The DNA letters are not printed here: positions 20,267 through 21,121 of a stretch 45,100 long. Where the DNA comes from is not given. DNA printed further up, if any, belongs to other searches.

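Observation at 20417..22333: Translationally coupled three-gene operon (239/209/184 aa) with no recognisable domains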

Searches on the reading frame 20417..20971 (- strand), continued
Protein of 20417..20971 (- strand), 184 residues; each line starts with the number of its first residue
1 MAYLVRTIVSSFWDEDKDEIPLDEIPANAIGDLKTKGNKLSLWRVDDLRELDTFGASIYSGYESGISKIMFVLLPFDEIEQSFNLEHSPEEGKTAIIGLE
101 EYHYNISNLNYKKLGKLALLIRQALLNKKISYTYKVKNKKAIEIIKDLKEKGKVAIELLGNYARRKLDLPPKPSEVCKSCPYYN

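Call 75: fold_search(model_id=the predicted structure, library=pdb)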
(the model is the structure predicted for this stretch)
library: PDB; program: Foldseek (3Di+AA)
matches with E <= 10: 162; with E <= 0.001: 0
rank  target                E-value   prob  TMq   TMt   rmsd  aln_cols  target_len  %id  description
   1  9n0n_B                5.4e-01  0.08  0.18  0.06  11.3       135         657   12  Cryo EM structure of the Closed tetramer of Rv2531c from Mycobacterium tuberculosis (released 2025-11-26)
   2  3fkd_D                1.3e+00  0.05  0.17  0.11  11.5        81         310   12  The crystal structure of L-threonine-O-3-phosphate decarboxylase from Porphyromonas gingivalis (released 2009-02-03)
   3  3nnk_L                1.5e+00  0.03  0.16  0.09  13.7       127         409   13  Biochemical and Structural Characterization of a Ureidoglycine Aminotransferase in the Klebsiella pneumoniae Uric Acid (released 2010-07-07)
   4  2qn6_B                1.7e+00  0.02  0.14  0.21  15.8       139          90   15  Structure of an archaeal heterotrimeric initiation factor 2 reveals a nucleotide state between the GTP and the GDP sta (released 2007-11-06)
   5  2hiy_A                1.9e+00  0.02  0.19  0.19  16.2       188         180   13  The structure of conserved bacterial protein SP0830 from Streptococcus pneumoniae. (released 2006-08-29)
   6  3ftb_A                2.3e+00  0.04  0.20  0.12  12.5        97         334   12  The crystal structure of the histidinol-phosphate aminotransferase from Clostridium acetobutylicum (released 2009-02-17)
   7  6wxp_D                2.3e+00  0.03  0.18  0.20  12.5       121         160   13  De novo TIM barrel-ferredoxin fold fusion homodimer with 4-glutamate centre TFD-EE (released 2020-11-25)
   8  3nnk_B                2.3e+00  0.02  0.16  0.09  13.8       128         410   13  Biochemical and Structural Characterization of a Ureidoglycine Aminotransferase in the Klebsiella pneumoniae Uric Acid (released 2010-07-07)
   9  8u7u_E                2.3e+00  0.01  0.16  0.14  17.2       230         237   12  Proteasome 20S Core Particle from Beta 3 D205 deletion (released 2024-04-17)
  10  6am0_F                2.3e+00  0.01  0.13  0.14  15.3       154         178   11  Crystal structure of K. lactis Edc1-Dcp1-Dcp2-Edc3 decapping complex with synthetic cap substrate analog (released 2018-03-21)
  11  8w7a_B                2.4e+00  0.01  0.13  0.05  14.4       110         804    7  Cryo-EM structure of ClassIII Lanthipeptide modification enzyme PneKC in the presence of GTP. (released 2024-08-28)
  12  7fcf_A                2.4e+00  0.01  0.12  0.16  14.8       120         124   14  Crystal structure of T6SS Hcp protein (released 2022-07-20)
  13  5mxu_B                2.4e+00  0.01  0.14  0.07  15.6       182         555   13  Structure of the Y503F mutant of vanillyl alcohol oxidase (released 2017-07-26)
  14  4u2h_E                2.6e+00  0.03  0.19  0.11  13.2       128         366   14  The crystal structure of apo CalE6, a methionine gamma lyase from Micromonospora echinospora (released 2015-01-07)
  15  7z6a_A                2.6e+00  0.02  0.19  0.13  12.1       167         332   16  CRYSTAL STRUCTURE OF WEISSELLA VIRIDESCENS FEMXVV NON-RIBOSOMAL AMINO ACID TRANSFERASE IN COMPLEX WITH A PEPTIDYL-XNA  (released 2022-10-26)
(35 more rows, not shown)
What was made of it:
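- On Known protein folds (protein C): PDB best E=0.54 with TM<=0.22 (call 75).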

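Call 76: fold_search(model_id=the predicted structure, library=viral)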
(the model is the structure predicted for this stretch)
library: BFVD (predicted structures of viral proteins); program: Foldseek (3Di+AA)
matches with E <= 10: 258; with E <= 0.001: 0
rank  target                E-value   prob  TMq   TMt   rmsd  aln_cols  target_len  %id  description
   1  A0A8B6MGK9            1.3e-01  0.13  0.26  0.29  14.2       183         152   12  (no name in the UniProt tables at hand)
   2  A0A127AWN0            2.2e-01  0.15  0.23  0.21   9.6       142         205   13  Uncharacterized protein [Bacillus phage SP-15]
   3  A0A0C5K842            2.3e-01  0.02  0.13  0.12  20.2       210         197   10  (no name in the UniProt tables at hand)
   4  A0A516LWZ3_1          3.0e-01  0.13  0.26  0.05  14.1       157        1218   10  (no name in the UniProt tables at hand)
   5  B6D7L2                3.7e-01  0.02  0.12  0.14  18.1       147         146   11  (no name in the UniProt tables at hand)
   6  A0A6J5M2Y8            3.9e-01  0.03  0.12  0.16  14.8       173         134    8  Uncharacterized protein [uncultured Caudovirales phage]
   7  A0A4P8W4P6            4.5e-01  0.02  0.14  0.11  17.5       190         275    7  (no name in the UniProt tables at hand)
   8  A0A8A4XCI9            5.1e-01  0.04  0.17  0.08  16.3       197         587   10  Nonstructural protein [Motacilla cinerea parvoviridae sp.]
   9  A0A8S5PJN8            5.4e-01  0.07  0.27  0.24  11.3       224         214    8  Uncharacterized protein [Siphoviridae sp. ctUGQ45]
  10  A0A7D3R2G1            6.2e-01  0.04  0.20  0.20  18.8       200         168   10  Uncharacterized protein [Fadolivirus FV1/VV64]
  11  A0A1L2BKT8            8.0e-01  0.04  0.20  0.14  12.9       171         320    7  (no name in the UniProt tables at hand)
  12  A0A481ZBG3            8.0e-01  0.03  0.18  0.18  11.6       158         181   14  MYND finger protein [Pithovirus LCPAC401]
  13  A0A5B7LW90            8.5e-01  0.06  0.21  0.25  14.9       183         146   10  Uncharacterized protein [Pseudomonas phage ITTPL]
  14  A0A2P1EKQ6            8.5e-01  0.04  0.21  0.26  13.8       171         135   11  Uncharacterized protein [Moumouvirus australiensis]
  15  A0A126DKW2            8.5e-01  0.02  0.12  0.18  11.1       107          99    7  (no name in the UniProt tables at hand)
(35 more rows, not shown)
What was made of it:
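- On Known protein folds (protein C): BFVD best E=0.13 with TM<=0.31 (call 76).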

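Call 80: search_protein_families(library=pfam, alignment_id=A10, max_evalue=0.01)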
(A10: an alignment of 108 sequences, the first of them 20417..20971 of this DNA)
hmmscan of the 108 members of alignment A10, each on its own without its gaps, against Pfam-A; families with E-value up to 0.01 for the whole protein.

A. member 1, window:20417-20971:- (184 aa): 1 family
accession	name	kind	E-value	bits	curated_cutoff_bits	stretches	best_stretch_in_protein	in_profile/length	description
PF16346.12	GH32_BT1760-like_C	-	0.0051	17.2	31.4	1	37-136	54-152/176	GH32, BT1760-like, C-terminal domain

B. families by the number of members that match (of 108 scanned): 8 families
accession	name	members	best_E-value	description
PF08672.17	ANAPC2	1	0.002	Anaphase promoting complex (APC) subunit 2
PF02342.23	TerD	1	0.0022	TerD domain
PF16346.12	GH32_BT1760-like_C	1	0.0051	GH32, BT1760-like, C-terminal domain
PF20731.2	RE_NgoFVII_C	1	0.0072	NgoFVII C-terminal B3-like DNA-binding domain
PF24237.1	INO80E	1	0.0074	INO80 complex subunit E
PF03114.23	BAR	1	0.0085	BAR domain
PF12717.13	Cnd1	1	0.0087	non-SMC mitotic condensation complex subunit 1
PF07879.16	PHB_acc_N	1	0.0094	PHB/PHA accumulation regulator DNA-binding domain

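Call 81: search_protein_families(library=ncbifam, proteins=[L052:816-1463:+, L046:336-1061:+, L048:3587-4315:+, L050:2166-2912:+, L051:308-1126:+, L054:299-1057:+, L057:317-1003:+, L058:3694-4392:+, L061:203-904:+, L020:1056-1793:+], max_evalue=10)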
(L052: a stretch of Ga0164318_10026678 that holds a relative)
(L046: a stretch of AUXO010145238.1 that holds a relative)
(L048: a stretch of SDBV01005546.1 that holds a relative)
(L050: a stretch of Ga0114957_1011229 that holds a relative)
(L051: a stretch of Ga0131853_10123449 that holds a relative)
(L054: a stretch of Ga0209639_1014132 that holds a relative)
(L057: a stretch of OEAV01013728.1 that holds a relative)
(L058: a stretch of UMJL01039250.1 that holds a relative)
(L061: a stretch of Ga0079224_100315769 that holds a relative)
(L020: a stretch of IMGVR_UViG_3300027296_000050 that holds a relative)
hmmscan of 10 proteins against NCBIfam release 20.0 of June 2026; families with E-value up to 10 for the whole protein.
L052:816-1463:+ (215 aa): 0 families

L046:336-1061:+ (241 aa): 0 families

L048:3587-4315:+ (242 aa): 0 families

L050:2166-2912:+ (248 aa): 1 family
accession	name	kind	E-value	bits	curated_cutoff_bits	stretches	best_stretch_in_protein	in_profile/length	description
NF011630.0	PRK15056.1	equivalog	0.045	12.9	393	1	85-110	194-219/274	manganese/iron ABC transporter ATP-binding protein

L051:308-1126:+ (272 aa): 0 families

L054:299-1057:+ (252 aa): 0 families

L057:317-1003:+ (228 aa): 1 family
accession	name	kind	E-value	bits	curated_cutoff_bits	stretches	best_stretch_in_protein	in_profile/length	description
TIGR04255.1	sporadTIGR04255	subfamily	0.00088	19.2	30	1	28-200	31-212/252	TIGR04255 family protein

L058:3694-4392:+ (232 aa): 2 families
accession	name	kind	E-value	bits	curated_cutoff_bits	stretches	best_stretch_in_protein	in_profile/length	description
NF008976.0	PRK12324.1-1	equivalog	0.051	13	474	1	67-105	256-293/306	decaprenyl-phosphate phosphoribosyltransferase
NF011143.0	PRK14555.1-4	equivalog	0.061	13.6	202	1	24-100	35-115/148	RNA-binding protein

L061:203-904:+ (233 aa): 0 families

L020:1056-1793:+ (245 aa): 0 families
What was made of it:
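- On TIGR04255 family (protein A): The best family member is L057 at 19.2 bits, E=8.8e-4 (call 81). Met for L057 only (residues 28-200 against profile 31-212 of 252; call 81).
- Closest known: TIGR04255 family. Same: One A homolog (L057) aligns nearly end to end (residues 28-200 against profile positions 31-212 of 252) at E=8.8e-4 (call 81).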

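Call 90: find_encoding_contigs(protein=P0081, flank=8000)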
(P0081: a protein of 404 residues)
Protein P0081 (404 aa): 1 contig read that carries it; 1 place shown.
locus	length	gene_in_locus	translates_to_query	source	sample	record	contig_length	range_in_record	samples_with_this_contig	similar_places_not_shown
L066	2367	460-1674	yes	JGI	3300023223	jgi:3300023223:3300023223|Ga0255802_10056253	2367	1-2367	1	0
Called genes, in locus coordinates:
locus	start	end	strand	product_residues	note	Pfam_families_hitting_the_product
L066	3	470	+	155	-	?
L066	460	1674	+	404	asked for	-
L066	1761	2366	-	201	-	?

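Call 91: find_encoding_contigs(protein=P0044, flank=8000)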
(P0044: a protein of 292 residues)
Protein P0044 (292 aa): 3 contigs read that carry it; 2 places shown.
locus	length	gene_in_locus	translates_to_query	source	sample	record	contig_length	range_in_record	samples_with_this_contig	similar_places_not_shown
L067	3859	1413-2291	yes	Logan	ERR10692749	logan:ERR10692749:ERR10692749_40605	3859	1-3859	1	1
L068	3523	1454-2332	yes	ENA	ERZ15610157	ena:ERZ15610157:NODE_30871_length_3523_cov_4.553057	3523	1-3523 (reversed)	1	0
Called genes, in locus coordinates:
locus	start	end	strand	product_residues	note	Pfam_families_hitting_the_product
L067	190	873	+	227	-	-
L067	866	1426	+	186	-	-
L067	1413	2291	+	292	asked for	PF04266:ASCH (weak)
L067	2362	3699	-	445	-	PF13173:AAA_14, PF13635:DUF4143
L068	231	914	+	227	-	-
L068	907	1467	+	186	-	-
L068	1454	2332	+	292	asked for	PF04266:ASCH (weak)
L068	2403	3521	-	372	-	?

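Call 92: find_encoding_contigs(protein=P0021, flank=10000, max_places=4)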
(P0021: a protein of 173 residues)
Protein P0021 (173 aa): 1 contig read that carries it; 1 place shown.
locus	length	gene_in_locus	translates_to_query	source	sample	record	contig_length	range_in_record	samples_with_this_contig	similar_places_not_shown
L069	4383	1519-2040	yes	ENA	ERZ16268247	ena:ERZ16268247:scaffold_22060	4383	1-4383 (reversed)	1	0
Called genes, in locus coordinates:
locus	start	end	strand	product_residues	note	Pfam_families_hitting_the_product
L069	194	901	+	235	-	-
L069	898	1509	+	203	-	-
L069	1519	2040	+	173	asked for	-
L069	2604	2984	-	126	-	PF13630:SdpI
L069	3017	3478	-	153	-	PF00583:Acetyltransf_1, PF13673:Acetyltransf_10, PF13508:Acetyltransf_7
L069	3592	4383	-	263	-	?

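Call 93: find_encoding_contigs(protein=P0028, flank=10000, max_places=4)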
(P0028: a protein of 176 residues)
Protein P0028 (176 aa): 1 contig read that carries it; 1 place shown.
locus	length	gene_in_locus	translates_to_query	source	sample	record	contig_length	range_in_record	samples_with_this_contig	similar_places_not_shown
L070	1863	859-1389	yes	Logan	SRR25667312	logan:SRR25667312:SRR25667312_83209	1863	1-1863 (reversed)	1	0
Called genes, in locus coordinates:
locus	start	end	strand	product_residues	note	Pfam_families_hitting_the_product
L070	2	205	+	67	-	?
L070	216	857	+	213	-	-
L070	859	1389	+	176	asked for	-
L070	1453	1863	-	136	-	?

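Call 94: find_encoding_contigs(protein=P0040, flank=10000, max_places=4)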
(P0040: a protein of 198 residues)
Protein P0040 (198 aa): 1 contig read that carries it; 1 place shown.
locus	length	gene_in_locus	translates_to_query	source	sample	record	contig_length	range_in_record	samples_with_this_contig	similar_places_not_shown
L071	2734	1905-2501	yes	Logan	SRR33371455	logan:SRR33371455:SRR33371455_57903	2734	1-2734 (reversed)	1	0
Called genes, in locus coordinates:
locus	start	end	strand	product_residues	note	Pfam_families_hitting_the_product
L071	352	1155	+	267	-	-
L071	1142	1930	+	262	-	-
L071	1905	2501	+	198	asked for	-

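Call 107: search_solved_structures(query=A10, max_evalue=10)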
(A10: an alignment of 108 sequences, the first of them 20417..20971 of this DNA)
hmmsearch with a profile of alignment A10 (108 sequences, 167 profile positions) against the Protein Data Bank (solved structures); distinct sequences matched with E-value up to 10: 3.
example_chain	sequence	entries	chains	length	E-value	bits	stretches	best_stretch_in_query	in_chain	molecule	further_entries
1zy2_A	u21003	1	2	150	0.59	13.3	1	76-109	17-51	transcriptional regulator NtrC1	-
7x54_A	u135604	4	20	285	1.2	12.3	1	66-146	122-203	ParM/StbA family protein | Cbc-ParM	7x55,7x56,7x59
4l4u_A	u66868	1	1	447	1.4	12.1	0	76-109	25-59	Transcriptional regulator (NtrC family)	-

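Call 111: find_encoding_contigs(protein=P0203, flank=10000, max_places=5)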
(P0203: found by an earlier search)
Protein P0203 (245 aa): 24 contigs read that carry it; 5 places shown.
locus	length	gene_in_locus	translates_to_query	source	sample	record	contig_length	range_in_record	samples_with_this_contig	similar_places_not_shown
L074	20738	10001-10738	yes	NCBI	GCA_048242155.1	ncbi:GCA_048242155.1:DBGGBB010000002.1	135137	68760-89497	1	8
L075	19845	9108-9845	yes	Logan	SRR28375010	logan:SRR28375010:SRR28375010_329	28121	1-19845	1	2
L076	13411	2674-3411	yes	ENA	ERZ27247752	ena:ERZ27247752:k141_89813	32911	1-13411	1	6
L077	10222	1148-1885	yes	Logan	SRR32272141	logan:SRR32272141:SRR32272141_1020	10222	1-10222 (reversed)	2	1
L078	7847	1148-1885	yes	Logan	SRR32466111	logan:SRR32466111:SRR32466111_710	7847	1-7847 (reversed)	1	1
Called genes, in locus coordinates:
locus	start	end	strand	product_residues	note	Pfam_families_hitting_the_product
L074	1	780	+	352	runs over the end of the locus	PF02445:NadA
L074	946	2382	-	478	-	PF01435:Peptidase_M48, PF13432:TPR_16 (faint), PF20225:DUF6584 (faint), PF14559:TPR_19, PF13428:TPR_14 (weak)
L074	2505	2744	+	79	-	PF01206:TusA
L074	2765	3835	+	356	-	PF01594:AI-2E_transport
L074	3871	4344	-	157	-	PF00578:AhpC-TSA, PF08534:Redoxin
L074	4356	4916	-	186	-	PF13740:ACT_6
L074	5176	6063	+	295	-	PF00701:DHDPS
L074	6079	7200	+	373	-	PF06804:BamC_C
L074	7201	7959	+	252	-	PF00753:Lactamase_B, PF23023:Anti-Pycsar_Apyc1, PF12706:Lactamase_B_2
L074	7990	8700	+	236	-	PF01259:SAICAR_synt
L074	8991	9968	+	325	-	PF00589:Phage_integrase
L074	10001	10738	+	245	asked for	-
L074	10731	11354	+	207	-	-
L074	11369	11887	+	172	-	-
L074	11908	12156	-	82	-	-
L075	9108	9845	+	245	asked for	-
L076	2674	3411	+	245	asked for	-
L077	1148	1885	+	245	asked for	-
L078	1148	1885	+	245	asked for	-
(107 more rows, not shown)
